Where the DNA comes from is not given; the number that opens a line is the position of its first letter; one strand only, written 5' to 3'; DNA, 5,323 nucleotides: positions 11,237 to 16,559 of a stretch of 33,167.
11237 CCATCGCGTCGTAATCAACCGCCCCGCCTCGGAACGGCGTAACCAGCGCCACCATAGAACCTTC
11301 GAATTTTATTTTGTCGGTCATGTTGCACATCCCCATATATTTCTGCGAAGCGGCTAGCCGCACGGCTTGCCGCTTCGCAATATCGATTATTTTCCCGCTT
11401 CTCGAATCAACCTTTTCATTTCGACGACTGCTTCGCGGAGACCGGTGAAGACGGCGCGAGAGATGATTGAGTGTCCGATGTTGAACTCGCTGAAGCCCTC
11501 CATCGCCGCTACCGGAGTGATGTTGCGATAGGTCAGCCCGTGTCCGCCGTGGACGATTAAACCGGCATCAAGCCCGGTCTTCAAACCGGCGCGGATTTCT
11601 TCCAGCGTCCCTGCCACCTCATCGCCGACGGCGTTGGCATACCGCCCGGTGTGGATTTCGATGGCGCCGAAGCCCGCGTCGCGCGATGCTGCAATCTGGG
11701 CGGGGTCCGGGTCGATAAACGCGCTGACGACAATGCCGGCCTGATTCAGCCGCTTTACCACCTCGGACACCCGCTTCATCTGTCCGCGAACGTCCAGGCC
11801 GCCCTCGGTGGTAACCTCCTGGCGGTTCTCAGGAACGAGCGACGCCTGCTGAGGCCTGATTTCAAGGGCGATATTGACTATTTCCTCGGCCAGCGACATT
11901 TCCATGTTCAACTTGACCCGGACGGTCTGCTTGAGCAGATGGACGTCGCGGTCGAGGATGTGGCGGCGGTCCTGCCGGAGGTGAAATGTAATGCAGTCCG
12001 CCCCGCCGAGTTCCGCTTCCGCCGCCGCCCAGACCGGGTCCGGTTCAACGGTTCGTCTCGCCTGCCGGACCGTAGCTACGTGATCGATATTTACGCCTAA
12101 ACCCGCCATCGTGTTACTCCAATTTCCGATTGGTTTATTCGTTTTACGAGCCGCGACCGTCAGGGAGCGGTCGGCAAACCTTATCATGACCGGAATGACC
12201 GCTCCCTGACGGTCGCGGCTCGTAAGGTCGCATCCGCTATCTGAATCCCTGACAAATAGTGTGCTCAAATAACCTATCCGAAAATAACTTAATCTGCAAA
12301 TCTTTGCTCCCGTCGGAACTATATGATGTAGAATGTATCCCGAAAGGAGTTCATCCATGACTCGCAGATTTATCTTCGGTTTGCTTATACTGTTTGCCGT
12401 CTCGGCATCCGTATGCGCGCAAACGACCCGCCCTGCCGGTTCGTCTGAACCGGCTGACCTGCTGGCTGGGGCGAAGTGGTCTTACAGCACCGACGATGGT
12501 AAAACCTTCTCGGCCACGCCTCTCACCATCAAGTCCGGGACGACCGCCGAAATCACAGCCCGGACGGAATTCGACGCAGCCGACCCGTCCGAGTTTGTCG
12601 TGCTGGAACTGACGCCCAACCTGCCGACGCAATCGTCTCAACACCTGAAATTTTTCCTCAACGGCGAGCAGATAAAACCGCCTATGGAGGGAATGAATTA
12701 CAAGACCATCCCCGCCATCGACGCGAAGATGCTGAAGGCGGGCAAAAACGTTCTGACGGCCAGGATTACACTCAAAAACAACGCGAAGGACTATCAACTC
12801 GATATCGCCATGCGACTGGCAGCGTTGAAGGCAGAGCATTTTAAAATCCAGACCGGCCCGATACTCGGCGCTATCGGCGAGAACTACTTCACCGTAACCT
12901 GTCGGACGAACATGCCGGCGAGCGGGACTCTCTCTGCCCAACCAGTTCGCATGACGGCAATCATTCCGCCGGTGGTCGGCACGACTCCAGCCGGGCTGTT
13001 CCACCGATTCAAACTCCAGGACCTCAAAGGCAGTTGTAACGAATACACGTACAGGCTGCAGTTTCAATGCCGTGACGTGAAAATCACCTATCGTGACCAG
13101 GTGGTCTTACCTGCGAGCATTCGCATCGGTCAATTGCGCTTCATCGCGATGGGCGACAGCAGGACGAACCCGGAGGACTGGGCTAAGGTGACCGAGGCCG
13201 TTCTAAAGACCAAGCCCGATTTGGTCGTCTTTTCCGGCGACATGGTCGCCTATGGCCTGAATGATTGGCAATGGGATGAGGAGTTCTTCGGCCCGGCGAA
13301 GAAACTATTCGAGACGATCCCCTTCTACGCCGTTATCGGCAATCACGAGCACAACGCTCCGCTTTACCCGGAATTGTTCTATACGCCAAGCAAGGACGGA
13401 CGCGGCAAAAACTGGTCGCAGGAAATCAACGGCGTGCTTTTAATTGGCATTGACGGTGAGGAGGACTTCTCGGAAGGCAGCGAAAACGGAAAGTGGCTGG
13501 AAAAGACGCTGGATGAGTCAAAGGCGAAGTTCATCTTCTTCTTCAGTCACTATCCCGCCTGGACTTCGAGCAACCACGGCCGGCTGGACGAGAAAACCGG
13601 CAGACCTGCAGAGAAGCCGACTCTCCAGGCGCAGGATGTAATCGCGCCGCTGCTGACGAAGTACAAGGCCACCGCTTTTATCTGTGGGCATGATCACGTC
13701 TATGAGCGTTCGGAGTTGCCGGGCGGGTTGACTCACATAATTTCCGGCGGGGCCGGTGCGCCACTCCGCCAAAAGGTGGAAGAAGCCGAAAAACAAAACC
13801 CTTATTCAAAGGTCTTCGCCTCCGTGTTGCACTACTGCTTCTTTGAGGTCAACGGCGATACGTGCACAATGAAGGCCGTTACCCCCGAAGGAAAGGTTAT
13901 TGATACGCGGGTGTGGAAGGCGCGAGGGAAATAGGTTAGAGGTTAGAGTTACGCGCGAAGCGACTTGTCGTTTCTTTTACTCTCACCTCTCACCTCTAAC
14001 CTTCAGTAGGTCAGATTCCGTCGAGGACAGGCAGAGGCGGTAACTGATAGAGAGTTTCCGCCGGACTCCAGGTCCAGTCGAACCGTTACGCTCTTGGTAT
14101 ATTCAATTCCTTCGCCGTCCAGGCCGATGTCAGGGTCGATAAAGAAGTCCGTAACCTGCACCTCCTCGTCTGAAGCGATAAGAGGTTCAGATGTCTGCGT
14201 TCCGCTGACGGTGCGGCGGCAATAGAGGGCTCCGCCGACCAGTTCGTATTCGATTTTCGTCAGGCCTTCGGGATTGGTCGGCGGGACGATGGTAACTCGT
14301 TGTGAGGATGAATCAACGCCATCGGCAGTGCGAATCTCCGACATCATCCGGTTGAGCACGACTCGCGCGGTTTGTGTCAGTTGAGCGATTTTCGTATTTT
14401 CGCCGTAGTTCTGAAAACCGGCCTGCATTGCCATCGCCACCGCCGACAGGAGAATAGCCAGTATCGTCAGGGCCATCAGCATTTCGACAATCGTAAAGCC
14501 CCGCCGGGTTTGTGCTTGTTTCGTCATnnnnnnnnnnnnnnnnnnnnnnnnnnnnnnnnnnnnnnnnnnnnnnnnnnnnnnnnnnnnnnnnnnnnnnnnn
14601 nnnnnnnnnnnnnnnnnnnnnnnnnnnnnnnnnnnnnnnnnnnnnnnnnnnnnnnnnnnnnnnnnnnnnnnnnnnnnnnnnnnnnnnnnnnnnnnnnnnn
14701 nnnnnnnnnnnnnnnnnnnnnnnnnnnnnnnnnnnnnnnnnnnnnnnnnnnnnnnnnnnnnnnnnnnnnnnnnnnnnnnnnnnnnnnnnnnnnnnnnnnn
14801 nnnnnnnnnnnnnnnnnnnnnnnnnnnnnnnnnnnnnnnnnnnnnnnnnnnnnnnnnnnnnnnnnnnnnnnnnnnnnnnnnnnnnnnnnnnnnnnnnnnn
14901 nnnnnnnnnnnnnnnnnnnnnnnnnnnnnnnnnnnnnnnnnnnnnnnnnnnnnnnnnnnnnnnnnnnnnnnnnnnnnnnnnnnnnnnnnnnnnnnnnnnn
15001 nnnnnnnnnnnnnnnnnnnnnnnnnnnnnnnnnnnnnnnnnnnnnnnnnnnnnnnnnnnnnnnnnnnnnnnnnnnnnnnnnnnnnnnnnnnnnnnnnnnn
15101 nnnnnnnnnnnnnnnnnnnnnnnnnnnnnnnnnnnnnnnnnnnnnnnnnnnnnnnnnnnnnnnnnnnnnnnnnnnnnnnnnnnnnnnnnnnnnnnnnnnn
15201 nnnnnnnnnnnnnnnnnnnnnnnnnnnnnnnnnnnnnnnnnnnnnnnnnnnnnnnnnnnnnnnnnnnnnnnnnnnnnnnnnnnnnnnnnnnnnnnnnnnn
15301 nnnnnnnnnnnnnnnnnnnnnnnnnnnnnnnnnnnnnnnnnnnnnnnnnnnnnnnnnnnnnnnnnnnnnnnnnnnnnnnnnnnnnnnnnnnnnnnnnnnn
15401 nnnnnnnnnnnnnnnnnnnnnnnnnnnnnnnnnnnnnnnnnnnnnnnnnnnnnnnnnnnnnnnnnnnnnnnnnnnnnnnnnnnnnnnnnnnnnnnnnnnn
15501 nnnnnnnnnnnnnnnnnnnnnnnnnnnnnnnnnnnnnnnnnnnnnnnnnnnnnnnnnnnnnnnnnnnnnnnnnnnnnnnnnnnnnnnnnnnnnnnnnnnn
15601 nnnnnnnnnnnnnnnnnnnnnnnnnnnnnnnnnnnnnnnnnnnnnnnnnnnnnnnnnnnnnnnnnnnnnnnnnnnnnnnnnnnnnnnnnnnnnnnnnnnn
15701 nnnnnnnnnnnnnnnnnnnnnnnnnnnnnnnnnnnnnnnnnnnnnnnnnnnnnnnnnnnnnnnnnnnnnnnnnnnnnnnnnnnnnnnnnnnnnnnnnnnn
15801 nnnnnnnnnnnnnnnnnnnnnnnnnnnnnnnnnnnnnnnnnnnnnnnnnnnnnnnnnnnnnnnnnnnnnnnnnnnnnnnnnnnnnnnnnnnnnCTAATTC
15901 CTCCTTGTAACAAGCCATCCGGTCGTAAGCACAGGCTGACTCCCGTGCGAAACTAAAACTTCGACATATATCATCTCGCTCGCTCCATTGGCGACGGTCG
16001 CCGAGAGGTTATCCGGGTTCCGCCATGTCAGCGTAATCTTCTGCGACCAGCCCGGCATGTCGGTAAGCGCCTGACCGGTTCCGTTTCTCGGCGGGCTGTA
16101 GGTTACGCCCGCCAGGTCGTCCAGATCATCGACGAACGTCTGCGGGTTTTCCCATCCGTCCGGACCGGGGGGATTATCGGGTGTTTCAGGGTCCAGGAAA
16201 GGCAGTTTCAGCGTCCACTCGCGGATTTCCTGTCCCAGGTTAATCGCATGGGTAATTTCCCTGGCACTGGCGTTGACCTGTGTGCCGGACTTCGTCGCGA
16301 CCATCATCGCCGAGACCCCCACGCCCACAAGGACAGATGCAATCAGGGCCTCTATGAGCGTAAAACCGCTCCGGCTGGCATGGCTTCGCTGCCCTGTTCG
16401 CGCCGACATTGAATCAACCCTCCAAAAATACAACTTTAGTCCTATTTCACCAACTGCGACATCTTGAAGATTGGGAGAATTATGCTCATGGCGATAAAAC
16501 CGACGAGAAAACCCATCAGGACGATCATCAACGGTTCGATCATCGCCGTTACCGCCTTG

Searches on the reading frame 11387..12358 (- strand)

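Call 77: search_protein_families(library=pfam, proteins=[window:11387-12358:-])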
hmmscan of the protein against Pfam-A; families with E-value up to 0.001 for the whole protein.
window:11387-12358:- (323 aa): 1 family
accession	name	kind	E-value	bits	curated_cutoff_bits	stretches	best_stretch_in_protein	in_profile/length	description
PF03740.19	PdxJ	-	7.3e-91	303.9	24.5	1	87-318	2-234/234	Pyridoxal phosphate biosynthesis protein PdxJ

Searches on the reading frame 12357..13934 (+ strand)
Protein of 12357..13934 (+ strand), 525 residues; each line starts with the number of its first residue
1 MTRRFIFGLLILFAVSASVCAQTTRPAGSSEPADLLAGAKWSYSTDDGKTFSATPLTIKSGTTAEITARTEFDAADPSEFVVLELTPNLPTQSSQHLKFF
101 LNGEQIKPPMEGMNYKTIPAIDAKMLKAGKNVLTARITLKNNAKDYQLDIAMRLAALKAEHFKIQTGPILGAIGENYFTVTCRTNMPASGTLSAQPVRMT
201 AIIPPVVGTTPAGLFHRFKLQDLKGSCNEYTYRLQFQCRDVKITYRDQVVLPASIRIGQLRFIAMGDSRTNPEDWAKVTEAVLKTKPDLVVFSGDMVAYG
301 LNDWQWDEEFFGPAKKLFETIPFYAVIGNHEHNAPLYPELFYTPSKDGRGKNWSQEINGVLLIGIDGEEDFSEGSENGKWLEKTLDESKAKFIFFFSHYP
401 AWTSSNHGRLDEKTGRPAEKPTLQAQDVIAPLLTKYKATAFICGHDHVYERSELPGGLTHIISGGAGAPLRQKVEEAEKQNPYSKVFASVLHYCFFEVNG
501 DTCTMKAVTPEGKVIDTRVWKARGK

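Call 77: search_protein_families(library=pfam, proteins=[window:12357-13934:+])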
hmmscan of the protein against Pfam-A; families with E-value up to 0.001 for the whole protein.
window:12357-13934:+ (525 aa): 2 families
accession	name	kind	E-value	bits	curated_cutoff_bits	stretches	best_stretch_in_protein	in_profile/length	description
PF00149.33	Metallophos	-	3.7e-18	67.1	21.5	1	260-449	1-191/191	Calcineurin-like phosphoesterase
PF12850.12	Metallophos_2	-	0.00078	19.9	27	0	265-472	6-141/154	Calcineurin-like phosphoesterase superfamily domain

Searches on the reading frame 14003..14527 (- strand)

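Call 77: search_protein_families(library=pfam, proteins=[window:14003-14527:-])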
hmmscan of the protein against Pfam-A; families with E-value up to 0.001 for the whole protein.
window:14003-14527:- (174 aa): 1 family
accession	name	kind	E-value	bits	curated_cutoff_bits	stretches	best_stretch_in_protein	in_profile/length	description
PF07963.17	N_methyl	-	3.6e-07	29.9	21.2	1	8-30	4-26/27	Prokaryotic N-terminal methylation motif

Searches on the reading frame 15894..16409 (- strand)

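Call 77: search_protein_families(library=pfam, proteins=[window:15894-16409:-])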
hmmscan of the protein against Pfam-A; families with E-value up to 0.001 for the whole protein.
window:15894-16409:- (171 aa): 1 family
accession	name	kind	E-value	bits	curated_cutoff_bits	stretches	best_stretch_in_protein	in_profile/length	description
PF07963.17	N_methyl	-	1.4e-05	24.9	21.2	1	12-35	3-26/27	Prokaryotic N-terminal methylation motif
